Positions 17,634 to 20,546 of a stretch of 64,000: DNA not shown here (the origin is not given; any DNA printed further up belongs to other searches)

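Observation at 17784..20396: Phage-encoded full-length P-type cation pump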

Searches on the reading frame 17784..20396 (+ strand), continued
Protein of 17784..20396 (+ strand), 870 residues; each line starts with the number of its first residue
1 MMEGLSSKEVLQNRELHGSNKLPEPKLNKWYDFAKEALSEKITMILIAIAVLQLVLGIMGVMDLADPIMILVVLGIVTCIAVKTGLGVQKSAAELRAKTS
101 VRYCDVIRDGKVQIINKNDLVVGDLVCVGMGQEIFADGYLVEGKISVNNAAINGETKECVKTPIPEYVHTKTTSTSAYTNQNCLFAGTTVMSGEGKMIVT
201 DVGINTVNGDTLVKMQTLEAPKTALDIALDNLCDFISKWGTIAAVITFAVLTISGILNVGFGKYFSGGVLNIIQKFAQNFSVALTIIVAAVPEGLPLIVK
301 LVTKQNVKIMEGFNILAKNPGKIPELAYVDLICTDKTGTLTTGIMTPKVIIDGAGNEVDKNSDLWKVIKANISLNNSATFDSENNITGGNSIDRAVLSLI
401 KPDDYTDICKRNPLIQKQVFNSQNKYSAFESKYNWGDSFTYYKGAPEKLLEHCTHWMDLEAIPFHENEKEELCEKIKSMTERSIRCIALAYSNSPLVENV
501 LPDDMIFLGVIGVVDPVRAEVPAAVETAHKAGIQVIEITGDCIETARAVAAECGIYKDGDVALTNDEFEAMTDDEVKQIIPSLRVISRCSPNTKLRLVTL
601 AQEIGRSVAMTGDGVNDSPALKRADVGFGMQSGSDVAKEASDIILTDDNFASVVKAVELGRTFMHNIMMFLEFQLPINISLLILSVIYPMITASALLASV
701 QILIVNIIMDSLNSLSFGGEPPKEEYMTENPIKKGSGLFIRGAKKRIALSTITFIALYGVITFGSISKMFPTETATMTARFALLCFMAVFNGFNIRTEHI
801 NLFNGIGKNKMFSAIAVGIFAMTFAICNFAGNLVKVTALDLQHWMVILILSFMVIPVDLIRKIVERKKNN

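Call 51: search_protein_families(library=ncbifam, proteins=[window:17784-20396:+, L091:5953-8604:+], max_evalue=0.001)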
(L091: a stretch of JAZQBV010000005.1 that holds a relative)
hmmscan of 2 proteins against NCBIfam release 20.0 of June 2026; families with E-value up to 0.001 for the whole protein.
window:17784-20396:+ (870 aa): 20 families
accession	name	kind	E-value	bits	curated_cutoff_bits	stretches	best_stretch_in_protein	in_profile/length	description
TIGR01517.1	ATPase-IIB_Ca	equivalog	2e-152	509.4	507.05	1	3-864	54-879/882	calcium-translocating P-type ATPase, PMCA-type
TIGR01522.1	ATPase-IIA2_Ca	equivalog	1.1e-121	407.2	798.3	1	3-869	22-854/854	calcium-transporting P-type ATPase, PMR1-type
TIGR01116.1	ATPase-IIA1_Ca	equivalog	6.3e-101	338.8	703.4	1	40-866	7-799/799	calcium-translocating P-type ATPase, SERCA-type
TIGR01647.1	ATPase-IIIA_H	equivalog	1.2e-72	245.3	615.5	1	4-711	1-639/755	plasma-membrane proton-efflux P-type ATPase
TIGR01523.1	ATPase-IID_K-Na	equivalog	1.5e-72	244.6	645.05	2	386-741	455-833/997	potassium/sodium efflux P-type ATPase, fungal-type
TIGR01106.1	ATPase-IIC_X-K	subfamily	2.6e-69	234.2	946.1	2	2-560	34-612/997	Na,H/K antiporter P-type ATPase subunit alpha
TIGR01494.1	ATPase_P-type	subfamily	8.9e-69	232.1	62.3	4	575-693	355-468/478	HAD-IC family P-type ATPase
TIGR01524.1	ATPase-IIIB_Mg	equivalog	1.7e-63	214.8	610.75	1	2-710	31-707/867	magnesium-translocating P-type ATPase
NF011702.0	PRK15122.1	subfamily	8.5e-51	172.9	975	1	2-711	47-747/907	magnesium-translocating P-type ATPase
TIGR01525.1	ATPase-IB_hvy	subfamily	3e-50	171.6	346.25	3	582-704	427-553/560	heavy metal translocating P-type ATPase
TIGR01657.1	P-ATPase-V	hypoth_equivalog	1.6e-46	158.4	618.25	2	69-562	198-704/1055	ATP13A2 family polyamine export P-type ATPase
TIGR01511.1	ATPase-IB1_Cu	subfamily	3.3e-34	118.7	397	2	583-699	408-530/542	copper-translocating P-type ATPase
TIGR01512.1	ATPase-IB2_Cd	subfamily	1.8e-33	116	313.5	2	585-707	367-486/494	cadmium family heavy metal-translocating P-type ATPase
TIGR01497.1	kdpB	equivalog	5.9e-26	90.7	527.9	2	586-703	489-606/675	potassium-transporting ATPase subunit KdpB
NF008262.1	PRK11033.1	equivalog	7.3e-25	87.5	1005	2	591-683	606-697/731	zinc/cadmium/mercury/lead-transporting ATPase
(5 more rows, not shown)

L091:5953-8604:+ (883 aa): 20 families
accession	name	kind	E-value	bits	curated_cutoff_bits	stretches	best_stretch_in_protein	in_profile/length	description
TIGR01517.1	ATPase-IIB_Ca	equivalog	1.6e-145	486.5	507.05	1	18-875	53-879/882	calcium-translocating P-type ATPase, PMCA-type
TIGR01522.1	ATPase-IIA2_Ca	equivalog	2.5e-109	366.3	798.3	1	18-875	21-849/854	calcium-transporting P-type ATPase, PMR1-type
TIGR01116.1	ATPase-IIA1_Ca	equivalog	4e-94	316.3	703.4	2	436-874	381-796/799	calcium-translocating P-type ATPase, SERCA-type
TIGR01647.1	ATPase-IIIA_H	equivalog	6.6e-73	246.1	615.5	1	20-722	1-639/755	plasma-membrane proton-efflux P-type ATPase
TIGR01523.1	ATPase-IID_K-Na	equivalog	5.5e-70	236.1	645.05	2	422-754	477-835/997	potassium/sodium efflux P-type ATPase, fungal-type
TIGR01524.1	ATPase-IIIB_Mg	equivalog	1.6e-67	228.2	610.75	1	14-874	27-859/867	magnesium-translocating P-type ATPase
TIGR01106.1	ATPase-IIC_X-K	subfamily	2.1e-65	221.2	946.1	3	595-771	662-839/997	Na,H/K antiporter P-type ATPase subunit alpha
TIGR01494.1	ATPase_P-type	subfamily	3e-60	204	62.3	4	588-704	357-468/478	HAD-IC family P-type ATPase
TIGR01525.1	ATPase-IB_hvy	subfamily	1.4e-54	185.9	346.25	2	71-567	11-427/560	heavy metal translocating P-type ATPase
NF011702.0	PRK15122.1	subfamily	1.7e-53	181.8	975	1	13-874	42-899/907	magnesium-translocating P-type ATPase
TIGR01657.1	P-ATPase-V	hypoth_equivalog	3e-52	177.4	618.25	3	18-360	137-463/1055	ATP13A2 family polyamine export P-type ATPase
TIGR01512.1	ATPase-IB2_Cd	subfamily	4.9e-38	131.1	313.5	3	597-718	368-486/494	cadmium family heavy metal-translocating P-type ATPase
TIGR01511.1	ATPase-IB1_Cu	subfamily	1.3e-36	126.6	397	3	595-697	409-508/542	copper-translocating P-type ATPase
TIGR01497.1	kdpB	equivalog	7.8e-25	87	527.9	2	597-690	489-582/675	potassium-transporting ATPase subunit KdpB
NF010609.0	PRK14010.1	equivalog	4.7e-23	81.2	1323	2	595-686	482-573/673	K(+)-transporting ATPase subunit B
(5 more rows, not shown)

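Call 74: search_protein_families(library=padloc, proteins=[window:17784-20396:+], max_evalue=0.01)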
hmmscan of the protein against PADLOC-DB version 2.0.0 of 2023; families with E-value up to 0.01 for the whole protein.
window:17784-20396:+ (870 aa): 0 families

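Call 86: predict_structure(alignment_id=A4)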
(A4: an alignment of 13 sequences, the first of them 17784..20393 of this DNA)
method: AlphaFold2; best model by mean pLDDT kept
length: 870 residues; sequences in the alignment: 13
mean_pLDDT: 31.7   pTM: 0.20
mean pLDDT of the five models: 31.7, 29.8, 29.2, 28.8, 27.8
residues with pLDDT >= 90: 0; 70-90: 10; 50-70: 74; < 50: 786
segments of 3 or more residues with pLDDT < 50: 1-38, 81-252, 260-262, 266-358, 370-561, 582-592, 601-870
pLDDT, mean of each block of 10 residues (from residue 1): 24 26 28 40 64 68 56 57 40 28 27 34 27 26 24 25 28 23 22 21 20 20 25 30 41 50 43 43 37 25 21 21 20 22 29 43 50 39 41 29 33 25 23 29 25 26 27 38 30 29 31 26 27 21 25 37 58 66 44 52 40 25 21 23 23 25 25 27 26 27 28 23 23 22 25 32 31 32 31 23 24 31 30 27 35 33 37
secondary structure, 60 per line:
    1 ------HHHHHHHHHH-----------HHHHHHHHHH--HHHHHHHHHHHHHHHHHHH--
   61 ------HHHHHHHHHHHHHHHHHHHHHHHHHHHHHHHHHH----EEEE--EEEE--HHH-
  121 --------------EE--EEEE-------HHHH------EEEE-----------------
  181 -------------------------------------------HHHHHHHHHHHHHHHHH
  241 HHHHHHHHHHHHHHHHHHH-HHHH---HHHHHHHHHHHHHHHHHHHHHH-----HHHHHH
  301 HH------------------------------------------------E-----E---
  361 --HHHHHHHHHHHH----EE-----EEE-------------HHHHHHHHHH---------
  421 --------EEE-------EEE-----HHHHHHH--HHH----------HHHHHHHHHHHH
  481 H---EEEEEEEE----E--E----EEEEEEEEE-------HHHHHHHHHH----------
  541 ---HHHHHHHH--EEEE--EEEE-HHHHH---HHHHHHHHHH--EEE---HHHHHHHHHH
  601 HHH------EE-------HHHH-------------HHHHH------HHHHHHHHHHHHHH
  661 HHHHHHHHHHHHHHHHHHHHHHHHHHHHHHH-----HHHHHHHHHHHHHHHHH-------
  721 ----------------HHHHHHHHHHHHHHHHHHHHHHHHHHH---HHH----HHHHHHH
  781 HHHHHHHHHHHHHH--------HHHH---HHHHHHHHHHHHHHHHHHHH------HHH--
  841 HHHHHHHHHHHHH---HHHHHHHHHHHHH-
elements in order (helices of 4 or more, strands of 3 or more residues): H7-16 H28-37 H40-58 H67-100 E105-108 E111-114 E139-142 H150-153 E160-163 H224-259 H261-264 H268-289 H295-302 H363-374 E386-388 H402-411 E429-431 E439-441 H447-453 H469-481 E485-492 E505-513 H521-530 H544-551 E554-557 E560-563 H565-569 H573-582 E585-587 H591-603 H619-622 H636-640 H647-691 H697-713 H737-763 H774-794 H803-806 H810-829 H841-853 H857-869

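Call 97: search_protein_representatives(protein=window:17784-20396:+)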
Query: 870 residues. Proteins with E-value up to 0.001 (for the whole library): 64406; up to 1e-10: 29065; up to 1e-30: 8544. The best 150 are listed.
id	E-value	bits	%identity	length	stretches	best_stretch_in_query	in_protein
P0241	0.0e+00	1302.8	71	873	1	3-869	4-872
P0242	4.0e-248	842.1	47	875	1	4-863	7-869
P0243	7.8e-213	725.4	43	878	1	3-864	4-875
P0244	2.7e-209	713.6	43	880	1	4-867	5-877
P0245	4.3e-198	676.6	42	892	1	3-864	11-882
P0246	6.1e-195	666.2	42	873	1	3-863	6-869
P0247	5.8e-192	656.3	42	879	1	2-865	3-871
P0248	3.2e-186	637.3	41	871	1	3-869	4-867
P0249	3.4e-158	544.7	38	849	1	3-864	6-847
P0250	2.0e-155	535.5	46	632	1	3-614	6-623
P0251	6.7e-150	517.2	76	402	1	1-317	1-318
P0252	1.3e-149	516.3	39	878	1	3-867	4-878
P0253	4.8e-147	507.8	37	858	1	3-864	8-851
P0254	6.2e-147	507.4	71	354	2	641-870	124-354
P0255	3.8e-145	501.5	37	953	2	253-866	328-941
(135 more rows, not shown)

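Call 104: find_related_loci(query=A5, collection=viral_contigs, flank=6000)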
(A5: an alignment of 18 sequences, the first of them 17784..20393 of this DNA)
Query A5 (870 aa) in viral_contigs; peptide patterns used: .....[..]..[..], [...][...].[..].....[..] (x = any residue, [..] = any of these).
579 stretches matched a pattern; 518 encode a relative of the query (tblastn E <= 1e-3); the best 80 are kept; 80 distinct loci.
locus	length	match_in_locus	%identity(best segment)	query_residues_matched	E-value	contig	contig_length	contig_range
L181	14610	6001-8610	97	1-870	0e+0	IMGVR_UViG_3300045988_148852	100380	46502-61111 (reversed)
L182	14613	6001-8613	92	1-870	0e+0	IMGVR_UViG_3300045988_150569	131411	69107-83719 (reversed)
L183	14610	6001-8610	97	1-870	0e+0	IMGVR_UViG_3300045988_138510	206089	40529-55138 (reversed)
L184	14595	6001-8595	84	2-870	0e+0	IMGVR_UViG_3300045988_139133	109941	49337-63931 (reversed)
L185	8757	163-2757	84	2-870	0e+0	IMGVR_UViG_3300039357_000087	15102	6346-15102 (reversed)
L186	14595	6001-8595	84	2-870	0e+0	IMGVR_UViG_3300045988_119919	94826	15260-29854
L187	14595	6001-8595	84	2-870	0e+0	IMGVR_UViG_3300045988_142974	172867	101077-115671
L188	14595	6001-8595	84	2-870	0e+0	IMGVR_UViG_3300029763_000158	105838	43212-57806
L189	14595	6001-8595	84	2-870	0e+0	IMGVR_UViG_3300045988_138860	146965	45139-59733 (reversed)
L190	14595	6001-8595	84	2-870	0e+0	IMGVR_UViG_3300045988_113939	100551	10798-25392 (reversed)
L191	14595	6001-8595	84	2-870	0e+0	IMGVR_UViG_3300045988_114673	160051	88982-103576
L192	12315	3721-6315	84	2-870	0e+0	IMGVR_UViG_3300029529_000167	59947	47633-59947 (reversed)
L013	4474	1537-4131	84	2-870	0e+0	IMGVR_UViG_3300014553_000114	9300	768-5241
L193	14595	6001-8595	84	2-870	0e+0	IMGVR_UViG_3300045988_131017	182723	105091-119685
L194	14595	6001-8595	84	2-870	0e+0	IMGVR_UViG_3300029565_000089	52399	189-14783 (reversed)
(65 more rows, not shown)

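Call 107: find_related_loci(query=A6, collection=viral_contigs, flank=7000)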
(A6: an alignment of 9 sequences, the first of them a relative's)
Query A6 (876 aa) in viral_contigs; peptide patterns used: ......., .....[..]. (x = any residue, [..] = any of these).
276 stretches matched a pattern; 242 encode a relative of the query (tblastn E <= 1e-3); the best 80 are kept; 80 distinct loci.
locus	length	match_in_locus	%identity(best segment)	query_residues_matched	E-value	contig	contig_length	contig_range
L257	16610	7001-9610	45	25-865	0e+0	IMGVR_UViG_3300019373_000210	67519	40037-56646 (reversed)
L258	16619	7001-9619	42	22-876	0e+0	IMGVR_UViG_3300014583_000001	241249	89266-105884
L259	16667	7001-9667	39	16-870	0e+0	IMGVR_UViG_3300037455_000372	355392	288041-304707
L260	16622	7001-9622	40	25-870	0e+0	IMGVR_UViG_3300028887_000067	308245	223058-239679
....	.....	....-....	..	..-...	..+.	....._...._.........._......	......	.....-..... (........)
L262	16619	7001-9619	38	15-865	0e+0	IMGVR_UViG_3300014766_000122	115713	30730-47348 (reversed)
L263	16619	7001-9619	38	15-865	6e-180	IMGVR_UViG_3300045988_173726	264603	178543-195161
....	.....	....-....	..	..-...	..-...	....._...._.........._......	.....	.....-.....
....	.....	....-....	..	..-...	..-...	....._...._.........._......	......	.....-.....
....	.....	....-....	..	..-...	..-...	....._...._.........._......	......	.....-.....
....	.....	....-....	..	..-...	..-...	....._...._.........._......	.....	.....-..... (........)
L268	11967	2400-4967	38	16-869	3e-176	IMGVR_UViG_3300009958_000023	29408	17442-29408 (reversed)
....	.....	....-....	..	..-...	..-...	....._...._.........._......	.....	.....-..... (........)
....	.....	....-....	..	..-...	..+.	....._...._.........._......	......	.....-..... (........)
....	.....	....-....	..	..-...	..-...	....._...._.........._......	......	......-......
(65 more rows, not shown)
